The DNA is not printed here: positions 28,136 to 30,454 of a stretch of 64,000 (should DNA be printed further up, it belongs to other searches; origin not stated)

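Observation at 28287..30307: Orphan SLOG-like sensor fused to two tandem 2-TM SLATT-like modules, a possible nucleotide-gated membrane effector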

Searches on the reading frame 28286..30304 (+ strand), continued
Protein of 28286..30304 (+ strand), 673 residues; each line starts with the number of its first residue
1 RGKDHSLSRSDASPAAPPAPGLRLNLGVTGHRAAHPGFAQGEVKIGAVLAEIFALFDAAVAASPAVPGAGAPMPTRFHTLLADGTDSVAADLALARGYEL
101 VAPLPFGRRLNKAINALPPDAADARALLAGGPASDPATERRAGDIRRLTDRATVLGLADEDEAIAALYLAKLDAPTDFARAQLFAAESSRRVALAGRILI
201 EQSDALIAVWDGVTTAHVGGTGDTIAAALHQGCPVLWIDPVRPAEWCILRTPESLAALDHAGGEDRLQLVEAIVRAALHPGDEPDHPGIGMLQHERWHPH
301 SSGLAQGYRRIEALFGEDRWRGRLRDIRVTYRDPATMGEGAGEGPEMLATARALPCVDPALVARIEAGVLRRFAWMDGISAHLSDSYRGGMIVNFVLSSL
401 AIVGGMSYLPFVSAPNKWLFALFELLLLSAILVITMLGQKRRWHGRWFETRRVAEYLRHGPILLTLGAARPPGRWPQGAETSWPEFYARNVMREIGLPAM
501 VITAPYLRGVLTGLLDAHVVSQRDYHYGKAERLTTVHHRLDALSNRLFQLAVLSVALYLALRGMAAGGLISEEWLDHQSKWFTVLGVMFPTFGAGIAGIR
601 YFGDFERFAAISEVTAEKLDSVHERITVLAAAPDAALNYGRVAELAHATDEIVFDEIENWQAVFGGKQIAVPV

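Call 23: search_protein_representatives(alignment_id=A1)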
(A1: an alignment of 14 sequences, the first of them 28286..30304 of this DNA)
Query: 14 sequences, 662 profile positions. Proteins with E-value up to 0.001 (for the whole library): 4841; up to 1e-10: 2707; up to 1e-30: 937. The best 150 are listed.
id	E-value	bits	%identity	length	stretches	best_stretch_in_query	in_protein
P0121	0.0e+00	1031.7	-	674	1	1-662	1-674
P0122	7.4e-288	972.8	-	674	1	3-662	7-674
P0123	6.1e-266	900.4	-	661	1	8-662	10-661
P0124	1.1e-262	889.7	-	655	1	4-662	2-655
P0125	2.8e-261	885.0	-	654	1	8-662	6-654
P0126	7.6e-259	877.0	-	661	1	9-662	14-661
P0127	2.9e-255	865.1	-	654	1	9-662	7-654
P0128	2.1e-251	852.3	-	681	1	6-662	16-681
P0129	5.7e-251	850.9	-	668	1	9-662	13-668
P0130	1.1e-239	813.7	-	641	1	4-662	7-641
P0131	2.0e-229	779.8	-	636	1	13-662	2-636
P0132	3.2e-227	772.5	-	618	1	18-662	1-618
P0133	9.0e-225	764.4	-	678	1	13-662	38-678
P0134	1.6e-222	757.0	-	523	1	150-661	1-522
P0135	1.2e-219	747.4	-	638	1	12-662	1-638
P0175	3.4e-77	276.7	-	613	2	180-662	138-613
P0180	9.1e-73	262.1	-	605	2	184-662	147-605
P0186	1.4e-70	254.9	-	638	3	405-661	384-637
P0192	7.3e-68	245.9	-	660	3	352-655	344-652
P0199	1.7e-65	238.1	-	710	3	360-661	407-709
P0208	6.2e-65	236.2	-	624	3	361-662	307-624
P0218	2.3e-63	231.0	-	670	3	353-654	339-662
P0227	2.9e-62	227.4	-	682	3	361-661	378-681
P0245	3.9e-60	220.4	-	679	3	354-662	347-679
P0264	4.8e-59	216.7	-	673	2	185-662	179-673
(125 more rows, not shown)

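Call 30: predict_structure(alignment_id=A1)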
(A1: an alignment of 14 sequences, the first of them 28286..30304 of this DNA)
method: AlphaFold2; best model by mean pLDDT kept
length: 673 residues; sequences in the alignment: 14
mean_pLDDT: 86.7   pTM: 0.83
mean pLDDT of the five models: 86.7, 86.1, 83.9, 83.8, 80.3
residues with pLDDT >= 90: 369; 70-90: 243; 50-70: 47; < 50: 14
segments of 3 or more residues with pLDDT < 50: 1-11
pLDDT, mean of each block of 10 residues (from residue 1): 32 76 95 91 96 96 84 94 95 97 93 92 95 95 94 90 92 94 93 95 96 87 95 94 92 78 79 89 68 83 72 67 62 72 78 92 91 90 85 86 80 80 87 85 85 90 92 70 86 92 93 94 92 90 92 92 91 89 89 87 85 96 97 91 94 85 67 46
secondary structure, 60 per line:
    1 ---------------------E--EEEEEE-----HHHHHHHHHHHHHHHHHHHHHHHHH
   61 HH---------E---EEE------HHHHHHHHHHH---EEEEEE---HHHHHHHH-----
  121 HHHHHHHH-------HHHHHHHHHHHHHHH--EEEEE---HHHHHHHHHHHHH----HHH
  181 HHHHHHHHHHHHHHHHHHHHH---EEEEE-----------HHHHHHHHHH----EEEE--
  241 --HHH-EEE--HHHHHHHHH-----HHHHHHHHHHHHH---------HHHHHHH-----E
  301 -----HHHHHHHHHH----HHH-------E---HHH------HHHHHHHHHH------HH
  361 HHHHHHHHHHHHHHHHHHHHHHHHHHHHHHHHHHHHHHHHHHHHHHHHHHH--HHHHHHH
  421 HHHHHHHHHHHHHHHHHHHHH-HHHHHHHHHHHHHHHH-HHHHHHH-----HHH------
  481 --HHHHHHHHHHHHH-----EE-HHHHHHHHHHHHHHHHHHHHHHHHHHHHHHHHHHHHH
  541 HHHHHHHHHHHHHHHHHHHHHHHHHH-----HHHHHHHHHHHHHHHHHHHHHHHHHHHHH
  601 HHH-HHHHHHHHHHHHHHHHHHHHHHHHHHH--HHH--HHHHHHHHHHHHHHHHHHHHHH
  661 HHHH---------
elements in order: E25-30 H36-62 E76-78 H85-95 E99-104 H108-115 H121-128 H136-150 E153-157 H161-173 H178-201 E205-209 H221-230 E235-238 E247-249 H252-260 H266-278 H288-294 H306-315 H343-352 H359-411 H414-441 H443-458 H460-466 H483-495 H504-566 H572-603 H605-631 H639-664

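Call 33: fold_search(model_id=the predicted structure, library=pdb)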
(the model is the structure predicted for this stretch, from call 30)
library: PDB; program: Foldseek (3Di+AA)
matches with E <= 10: 570; with E <= 0.001: 0
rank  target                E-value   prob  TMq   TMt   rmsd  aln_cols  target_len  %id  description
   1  7y1j                  1.2e-02  0.44  0.13  0.09  34.3       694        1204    9  Structure of SUR2A in complex with Mg-ATP and repaglinide in the inward-facing conformation. (released 2023-06-14)
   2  6bqv_A                5.0e-02  0.15  0.11  0.09  28.5       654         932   12  Human TRPM4 ion channel in lipid nanodiscs in a calcium-bound state (released 2017-12-20)
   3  4f4c_A                5.5e-02  0.18  0.11  0.07  36.5       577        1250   12  The Crystal Structure of the Multi-Drug Transporter (released 2012-09-26)
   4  9par_A                5.5e-02  0.14  0.11  0.09  29.2       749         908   12  Avian TRPM8 (Parus major) semi-swapped, ligand-free structure at high pH and 4 degrees Celsius resolved in GDN using c (released 2026-03-25)
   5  8wi4                  6.6e-02  0.18  0.11  0.07  34.9       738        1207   12  m6-hMRP5 inward open (released 2024-07-03)
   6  6bcl_A                7.8e-02  0.10  0.10  0.08  30.6       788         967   12  cryo-EM structure of TRPM4 in apo state with long coiled coil at 3.5 angstrom resolution (released 2017-12-13)
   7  7qks                  8.2e-02  0.33  0.11  0.07  30.3       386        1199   11  Cryo-EM structure of ABC transporter STE6-2p from Pichia pastoris in apo conformation at 3.1 A resolution (released 2022-10-26)
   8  6h2f_D                1.1e-01  0.30  0.11  0.19  37.4       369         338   12  Structure of the pre-pore AhlB of the tripartite alpha-pore forming toxin, AHL, from Aeromonas hydrophila. (released 2019-07-10)
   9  8sla_C                1.2e-01  0.12  0.15  0.12  33.8       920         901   10  Cryo-EM structure of the rat TRPM5 channel in trace calcium, trace-2 (released 2024-07-03)
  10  9vre                  1.2e-01  0.16  0.12  0.09  39.1       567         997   10  Cryo-EM structure of rice multidrug resistance protein 5 (MRP5) with InsP6 in state B (released 2026-04-01)
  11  6bcj_A                1.2e-01  0.11  0.12  0.09  30.2       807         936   12  cryo-EM structure of TRPM4 in apo state with short coiled coil at 3.1 angstrom resolution (released 2017-12-13)
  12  3zdq                  1.3e-01  0.28  0.11  0.12  29.6       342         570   12  STRUCTURE OF THE HUMAN MITOCHONDRIAL ABC TRANSPORTER, ABCB10 (NUCLEOTIDE-FREE FORM) (released 2013-01-23)
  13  8sg4                  1.3e-01  0.18  0.12  0.07  34.4       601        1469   10  E1435Q Ycf1 mutant in dephosphorylated state (released 2024-03-06)
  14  9mta_A                1.4e-01  0.11  0.11  0.08  28.1       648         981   13  Cryo-EM structure of the human TRPM4 channel in an apo closed state (released 2025-10-29)
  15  6puu_A                1.5e-01  0.07  0.10  0.07  34.1       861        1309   11  Human TRPM2 bound to 8-Br-cADPR and calcium (released 2019-09-25)
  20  7qkr                  1.8e-01  0.13  0.11  0.07  35.6       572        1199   10  Cryo-EM structure of ABC transporter STE6-2p from Pichia pastoris with Verapamil at 3.2 A resolution (released 2022-10-26)
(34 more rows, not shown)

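Call 40: find_encoding_contigs(protein=P0002, flank=10000, max_places=3)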
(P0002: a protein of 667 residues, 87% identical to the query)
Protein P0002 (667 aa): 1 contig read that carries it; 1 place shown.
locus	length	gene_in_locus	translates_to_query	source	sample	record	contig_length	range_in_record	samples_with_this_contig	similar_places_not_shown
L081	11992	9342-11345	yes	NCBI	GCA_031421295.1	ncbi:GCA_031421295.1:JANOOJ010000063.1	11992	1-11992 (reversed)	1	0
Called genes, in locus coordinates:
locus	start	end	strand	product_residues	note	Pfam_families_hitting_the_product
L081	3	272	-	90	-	?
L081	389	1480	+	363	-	PF00487:FA_desaturase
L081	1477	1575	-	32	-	-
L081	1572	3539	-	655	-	PF13676:TIR_2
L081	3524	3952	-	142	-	PF01850:PIN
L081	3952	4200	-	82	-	PF02604:PhdYeFM_antitox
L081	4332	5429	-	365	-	PF03739:LptF_LptG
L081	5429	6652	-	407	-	PF03739:LptF_LptG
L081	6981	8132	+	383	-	PF00145:DNA_methylase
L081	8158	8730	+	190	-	PF01541:GIY-YIG (weak)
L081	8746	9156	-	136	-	PF02617:ClpS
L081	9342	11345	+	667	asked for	-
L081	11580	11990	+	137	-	?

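Call 49: search_protein_families(library=pfam, alignment_id=A4, max_evalue=0.01)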
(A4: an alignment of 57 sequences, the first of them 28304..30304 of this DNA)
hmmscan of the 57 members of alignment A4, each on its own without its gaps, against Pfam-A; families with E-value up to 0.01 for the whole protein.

A. member 1, window:28304-30304:+ (667 aa): 1 family
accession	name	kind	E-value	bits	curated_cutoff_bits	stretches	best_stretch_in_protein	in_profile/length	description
PF14015.11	DUF4231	-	0.00079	20.3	24.7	1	394-453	23-83/103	Protein of unknown function (DUF4231)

B. families by the number of members that match (of 57 scanned): 10 families
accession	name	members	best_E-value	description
PF14015.11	DUF4231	44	4.7e-11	Protein of unknown function (DUF4231)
PF18181.6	SLATT_1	3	7.7e-05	SMODS and SLOG-associating 2TM effector domain 1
PF20990.2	DUF2207_C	3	0.00013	Predicted membrane protein (DUF2207) C-terminal domain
PF18184.6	SLATT_3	2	0.0072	SMODS and SLOG-associating 2TM effector domain 3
PF17432.8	DUF3458_C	1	5.2e-115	Domain of unknown function (DUF3458_C) ARM repeats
PF11940.14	DUF3458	1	5.4e-31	Domain of unknown function (DUF3458) Ig-like fold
PF05762.20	VWA_CoxE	1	0.00088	VWA domain containing CoxE-like protein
PF06687.17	SUR7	1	0.0092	SUR7/PalI family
PF01433.26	Peptidase_M1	1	0.0094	Peptidase family M1 domain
PF10686.14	YAcAr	1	0.0099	YspA, cpYpsA-related SLOG family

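Call 52: list_cluster_members(proteins=[P0175, P0180, P0186, P0192, P0199, P0208, P0218, P0227, P0245, P0264])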
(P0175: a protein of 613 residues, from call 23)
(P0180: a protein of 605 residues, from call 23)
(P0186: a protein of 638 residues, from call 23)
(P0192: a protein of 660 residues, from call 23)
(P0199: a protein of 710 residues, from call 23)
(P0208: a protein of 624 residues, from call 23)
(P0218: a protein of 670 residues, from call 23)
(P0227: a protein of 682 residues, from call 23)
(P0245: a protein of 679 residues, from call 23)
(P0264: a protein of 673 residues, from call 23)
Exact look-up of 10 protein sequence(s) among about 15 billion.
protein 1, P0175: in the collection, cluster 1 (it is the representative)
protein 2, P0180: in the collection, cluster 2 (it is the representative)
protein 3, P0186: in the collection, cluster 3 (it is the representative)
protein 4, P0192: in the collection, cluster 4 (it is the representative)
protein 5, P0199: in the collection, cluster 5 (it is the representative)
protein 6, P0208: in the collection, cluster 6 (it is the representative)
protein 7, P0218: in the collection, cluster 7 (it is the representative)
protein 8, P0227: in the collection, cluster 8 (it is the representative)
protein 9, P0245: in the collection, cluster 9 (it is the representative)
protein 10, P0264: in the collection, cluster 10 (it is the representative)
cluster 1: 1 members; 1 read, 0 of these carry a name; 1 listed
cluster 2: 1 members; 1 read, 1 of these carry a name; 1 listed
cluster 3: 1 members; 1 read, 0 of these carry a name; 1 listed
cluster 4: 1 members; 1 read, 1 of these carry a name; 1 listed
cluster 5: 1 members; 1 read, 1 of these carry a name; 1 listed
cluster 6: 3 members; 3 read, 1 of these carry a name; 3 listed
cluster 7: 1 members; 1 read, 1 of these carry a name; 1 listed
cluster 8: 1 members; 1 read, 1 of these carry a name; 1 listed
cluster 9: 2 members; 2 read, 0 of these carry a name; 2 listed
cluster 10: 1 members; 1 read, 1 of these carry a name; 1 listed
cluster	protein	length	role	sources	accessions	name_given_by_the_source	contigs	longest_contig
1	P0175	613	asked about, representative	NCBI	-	-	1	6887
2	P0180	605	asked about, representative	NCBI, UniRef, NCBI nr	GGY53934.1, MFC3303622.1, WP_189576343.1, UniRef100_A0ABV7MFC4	DUF4231 domain-containing protein [Parvularcula lutaonensis] | DUF4231 domain-containing protein n=1 Tax=Parvularcula lutaonensis TaxID=491923 ...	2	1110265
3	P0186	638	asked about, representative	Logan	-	-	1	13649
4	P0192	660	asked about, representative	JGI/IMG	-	hypothetical protein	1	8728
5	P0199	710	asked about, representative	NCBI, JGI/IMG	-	hypothetical protein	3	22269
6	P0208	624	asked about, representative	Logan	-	-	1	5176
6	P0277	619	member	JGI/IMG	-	hypothetical protein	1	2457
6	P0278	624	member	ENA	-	-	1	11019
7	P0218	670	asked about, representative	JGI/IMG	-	hypothetical protein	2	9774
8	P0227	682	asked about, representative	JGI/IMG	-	hypothetical protein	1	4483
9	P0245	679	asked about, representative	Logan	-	-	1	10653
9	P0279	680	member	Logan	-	-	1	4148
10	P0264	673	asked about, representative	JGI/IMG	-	hypothetical protein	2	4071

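Call 53: find_encoding_contigs(protein=P0180, flank=6000, max_places=2)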
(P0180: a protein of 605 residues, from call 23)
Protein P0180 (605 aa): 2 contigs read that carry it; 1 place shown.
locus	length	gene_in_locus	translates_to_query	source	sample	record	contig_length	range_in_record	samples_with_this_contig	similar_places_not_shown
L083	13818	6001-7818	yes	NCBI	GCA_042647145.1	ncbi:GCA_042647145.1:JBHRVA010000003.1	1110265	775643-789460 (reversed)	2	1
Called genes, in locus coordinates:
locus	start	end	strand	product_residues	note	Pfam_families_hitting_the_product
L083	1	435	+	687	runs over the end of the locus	PF05159:Capsule_synth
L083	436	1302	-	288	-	PF00483:NTP_transferase, PF12804:NTP_transf_3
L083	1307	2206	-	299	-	PF01370:Epimerase, PF04321:RmlD_sub_bind, PF16363:GDP_Man_Dehyd, PF02719:Polysacc_synt_2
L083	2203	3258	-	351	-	PF01073:3Beta_HSD, PF01370:Epimerase, PF02719:Polysacc_synt_2, PF04321:RmlD_sub_bind, PF16363:GDP_Man_Dehyd, PF07993:NAD_binding_4 (weak)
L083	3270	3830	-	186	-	PF00908:dTDP_sugar_isom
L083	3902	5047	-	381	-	PF03435:Sacchrp_dh_NADP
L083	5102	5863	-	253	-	PF00520:Ion_trans, PF07885:Ion_trans_2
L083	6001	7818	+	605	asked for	PF14015:DUF4231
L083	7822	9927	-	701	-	PF13676:TIR_2, PF23381:Beta-prop_IFT122_1st, PF23409:Beta-prop_EML, PF24805:EIF3I, PF24814:WD40_Prp19, PF25173:Beta-prop_WDR3_1st, PF25174:Beta-prop_THOC3, PF25175:Beta-prop_WDR5, +51 more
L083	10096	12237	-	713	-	PF22745:Nlig-Ia, PF01653:DNA_ligase_aden, PF03120:OB_DNA_ligase, PF03119:DNA_ligase_ZBD, PF12826:HHH_2, PF00533:BRCT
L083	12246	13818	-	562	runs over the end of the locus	PF02463:SMC_N, PF13476:AAA_23 (weak), PF13304:AAA_21 (faint)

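Call 54: find_encoding_contigs(protein=P0199, flank=6000, max_places=2)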
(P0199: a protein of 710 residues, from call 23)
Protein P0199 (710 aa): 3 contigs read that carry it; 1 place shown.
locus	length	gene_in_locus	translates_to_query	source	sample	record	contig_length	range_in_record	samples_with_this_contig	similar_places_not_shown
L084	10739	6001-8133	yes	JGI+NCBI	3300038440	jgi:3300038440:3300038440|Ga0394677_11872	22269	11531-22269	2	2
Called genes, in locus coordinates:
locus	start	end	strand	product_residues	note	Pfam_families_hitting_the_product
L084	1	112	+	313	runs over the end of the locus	PF00682:HMGL-like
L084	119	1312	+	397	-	PF02515:CoA_transf_3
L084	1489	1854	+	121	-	-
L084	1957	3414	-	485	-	PF13860:FlgD_ig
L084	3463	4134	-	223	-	-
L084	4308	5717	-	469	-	PF01235:Na_Ala_symp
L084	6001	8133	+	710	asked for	-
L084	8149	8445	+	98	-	PF01904:DUF72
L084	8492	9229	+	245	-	PF13489:Methyltransf_23, PF01209:Ubie_methyltran, PF05175:MTS (weak), PF06325:PrmA (weak), PF08241:Methyltransf_11, PF08242:Methyltransf_12, PF13649:Methyltransf_25, PF13847:Methyltransf_31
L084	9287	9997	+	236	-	PF04402:SIMPL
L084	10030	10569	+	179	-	PF00565:SNase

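Call 55: find_related_loci(query=A4, collection=metagenome_contigs, flank=6000)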
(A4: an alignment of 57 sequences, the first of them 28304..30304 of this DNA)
Query A4 (667 aa) in metagenome_contigs; peptide patterns used: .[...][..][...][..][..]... (x = any residue, [..] = any of these).
600 stretches matched a pattern (row limit reached: there are more); 381 encode a relative of the query (tblastn E <= 1e-3); the best 80 are kept; 80 distinct loci.
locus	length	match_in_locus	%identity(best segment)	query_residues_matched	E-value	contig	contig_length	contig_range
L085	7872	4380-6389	55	1-667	0e+0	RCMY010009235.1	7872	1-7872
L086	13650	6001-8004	56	10-662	0e+0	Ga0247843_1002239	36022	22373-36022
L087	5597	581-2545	56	18-667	0e+0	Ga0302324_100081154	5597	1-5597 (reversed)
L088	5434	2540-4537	56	9-667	0e+0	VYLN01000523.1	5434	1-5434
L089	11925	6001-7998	58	9-667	0e+0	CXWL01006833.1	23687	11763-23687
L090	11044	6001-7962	57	9-667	0e+0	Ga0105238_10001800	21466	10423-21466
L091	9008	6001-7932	54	14-667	0e+0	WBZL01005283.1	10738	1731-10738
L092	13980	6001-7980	51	9-667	0e+0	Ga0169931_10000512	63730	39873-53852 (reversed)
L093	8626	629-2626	53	2-666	0e+0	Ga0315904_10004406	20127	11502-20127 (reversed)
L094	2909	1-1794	52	68-667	0e+0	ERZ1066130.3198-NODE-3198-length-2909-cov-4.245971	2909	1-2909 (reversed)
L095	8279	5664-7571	49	18-666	9e-180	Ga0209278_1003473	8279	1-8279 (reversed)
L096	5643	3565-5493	48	14-667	2e-178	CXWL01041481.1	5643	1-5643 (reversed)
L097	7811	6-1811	53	69-667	4e-171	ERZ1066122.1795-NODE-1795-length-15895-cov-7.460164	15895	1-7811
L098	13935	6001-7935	46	7-666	2e-168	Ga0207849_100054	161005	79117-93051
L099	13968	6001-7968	47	2-667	2e-153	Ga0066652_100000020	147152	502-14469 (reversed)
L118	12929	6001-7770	27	6-657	2e-45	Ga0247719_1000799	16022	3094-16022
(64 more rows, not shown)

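Call 59: search_protein_families(library=pfam, proteins=[L118:801-1745:+, L118:2120-3268:+, L118:3326-5458:+, L118:4953-5951:+, L118:5038-5679:+, L118:5992-7800:+, L118:7758-8798:+, L118:7879-8805:+, L118:8907-9956:+, L118:8551-9762:-], max_evalue=0.001)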
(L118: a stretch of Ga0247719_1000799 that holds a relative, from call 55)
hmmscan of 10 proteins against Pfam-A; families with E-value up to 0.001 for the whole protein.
L118:801-1745:+ (314 aa): 0 families

L118:2120-3268:+ (382 aa): 0 families

L118:3326-5458:+ (710 aa): 8 families
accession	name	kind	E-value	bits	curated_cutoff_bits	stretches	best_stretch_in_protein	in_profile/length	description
PF13676.11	TIR_2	-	9.6e-13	49.1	28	1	31-126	2-78/122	TIR domain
PF07719.23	TPR_2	-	1.7e-12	46.8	27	0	499-527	3-31/34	Tetratricopeptide repeat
PF13424.12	TPR_12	-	1.4e-09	38.5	30.1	1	454-527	7-75/77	Tetratricopeptide repeat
PF08937.16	ThsB_TIR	-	1.7e-08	35.2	21.2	1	31-124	1-84/100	Thoeris protein ThsB, TIR-like domain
PF13428.12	TPR_14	-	7.9e-08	32.7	23.5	0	638-670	2-34/44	Tetratricopeptide repeat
PF07721.20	TPR_4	-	8.8e-05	23.2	27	0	637-660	1-24/26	Tetratricopeptide repeat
PF00515.34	TPR_1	-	0.00015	21.9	27.8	0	499-526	3-30/34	Tetratricopeptide repeat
PF13181.12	TPR_8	-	0.00086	19.7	25.7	0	498-527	2-31/34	Tetratricopeptide repeat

L118:4953-5951:+ (332 aa): 0 families

L118:5038-5679:+ (213 aa): 0 families

L118:5992-7800:+ (602 aa): 0 families

L118:7758-8798:+ (346 aa): 0 families

L118:7879-8805:+ (308 aa): 1 family
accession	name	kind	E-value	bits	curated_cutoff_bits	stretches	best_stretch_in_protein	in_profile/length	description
PF01112.23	Asparaginase_2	-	2.2e-101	339.5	27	1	6-298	1-304/309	Asparaginase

L118:8907-9956:+ (349 aa): 0 families

L118:8551-9762:- (403 aa): 0 families
